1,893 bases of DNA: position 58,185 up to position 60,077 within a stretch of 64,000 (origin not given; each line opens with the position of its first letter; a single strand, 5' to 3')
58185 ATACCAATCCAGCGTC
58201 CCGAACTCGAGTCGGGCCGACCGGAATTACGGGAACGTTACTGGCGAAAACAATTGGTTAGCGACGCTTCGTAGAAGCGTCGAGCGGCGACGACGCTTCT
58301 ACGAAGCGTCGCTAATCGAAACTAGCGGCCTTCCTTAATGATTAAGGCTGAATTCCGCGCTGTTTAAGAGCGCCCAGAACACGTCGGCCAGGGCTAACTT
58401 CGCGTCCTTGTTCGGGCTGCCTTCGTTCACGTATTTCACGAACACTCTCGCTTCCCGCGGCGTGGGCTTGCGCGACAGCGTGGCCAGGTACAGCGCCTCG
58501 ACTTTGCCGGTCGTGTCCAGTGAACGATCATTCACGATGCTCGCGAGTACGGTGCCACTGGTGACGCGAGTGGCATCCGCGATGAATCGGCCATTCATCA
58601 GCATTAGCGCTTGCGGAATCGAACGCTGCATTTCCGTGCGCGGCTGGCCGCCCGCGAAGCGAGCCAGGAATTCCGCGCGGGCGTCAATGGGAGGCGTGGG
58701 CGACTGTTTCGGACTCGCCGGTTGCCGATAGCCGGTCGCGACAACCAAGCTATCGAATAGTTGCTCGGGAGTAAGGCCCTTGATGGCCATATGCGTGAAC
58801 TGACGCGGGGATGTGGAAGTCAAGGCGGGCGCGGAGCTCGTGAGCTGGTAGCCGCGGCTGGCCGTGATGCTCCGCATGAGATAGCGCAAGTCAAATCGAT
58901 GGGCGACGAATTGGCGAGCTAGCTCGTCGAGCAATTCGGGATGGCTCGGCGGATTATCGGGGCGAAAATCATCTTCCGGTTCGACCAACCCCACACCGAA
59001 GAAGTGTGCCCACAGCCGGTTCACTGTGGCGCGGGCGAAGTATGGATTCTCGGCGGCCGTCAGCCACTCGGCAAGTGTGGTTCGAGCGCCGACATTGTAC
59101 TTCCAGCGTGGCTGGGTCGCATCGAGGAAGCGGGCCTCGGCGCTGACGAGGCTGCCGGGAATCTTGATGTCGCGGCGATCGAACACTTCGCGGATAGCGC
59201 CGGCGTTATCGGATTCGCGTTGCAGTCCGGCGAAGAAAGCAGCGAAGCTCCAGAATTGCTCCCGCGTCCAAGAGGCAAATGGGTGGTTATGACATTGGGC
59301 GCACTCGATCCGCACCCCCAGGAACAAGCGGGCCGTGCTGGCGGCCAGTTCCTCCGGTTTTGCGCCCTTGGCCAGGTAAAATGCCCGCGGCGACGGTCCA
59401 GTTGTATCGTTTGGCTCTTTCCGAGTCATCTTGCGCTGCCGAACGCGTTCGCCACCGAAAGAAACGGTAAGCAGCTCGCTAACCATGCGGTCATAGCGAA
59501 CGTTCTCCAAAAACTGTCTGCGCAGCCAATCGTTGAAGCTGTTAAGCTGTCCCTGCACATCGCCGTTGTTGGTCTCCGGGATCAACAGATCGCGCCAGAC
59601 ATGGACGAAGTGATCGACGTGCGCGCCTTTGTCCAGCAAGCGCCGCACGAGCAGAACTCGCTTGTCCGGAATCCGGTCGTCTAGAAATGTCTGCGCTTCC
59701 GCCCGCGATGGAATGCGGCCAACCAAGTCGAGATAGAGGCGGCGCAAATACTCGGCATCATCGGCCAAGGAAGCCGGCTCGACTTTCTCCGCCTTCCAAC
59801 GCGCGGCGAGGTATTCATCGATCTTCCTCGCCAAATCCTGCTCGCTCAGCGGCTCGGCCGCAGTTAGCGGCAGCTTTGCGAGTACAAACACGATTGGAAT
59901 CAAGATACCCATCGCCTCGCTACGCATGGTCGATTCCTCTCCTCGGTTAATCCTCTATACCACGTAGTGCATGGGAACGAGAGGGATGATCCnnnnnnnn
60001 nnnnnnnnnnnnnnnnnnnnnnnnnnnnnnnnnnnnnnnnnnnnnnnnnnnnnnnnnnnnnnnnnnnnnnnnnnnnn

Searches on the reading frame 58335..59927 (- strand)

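Call 40: search_protein_families(library=pfam, proteins=[window:58335-59927:-], max_evalue=0.001)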
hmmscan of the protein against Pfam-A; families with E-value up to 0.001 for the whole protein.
window:58335-59927:- (530 aa): 2 families
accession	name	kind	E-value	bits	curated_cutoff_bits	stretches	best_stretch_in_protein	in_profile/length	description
PF07587.16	PSD1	-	1.1e-45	156.4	28.5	2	282-413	2-137/244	Protein of unknown function (DUF1553)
PF07583.16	PSCyt2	-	2.1e-44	152.4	29.8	1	35-236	1-208/209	Protein of unknown function (DUF1549)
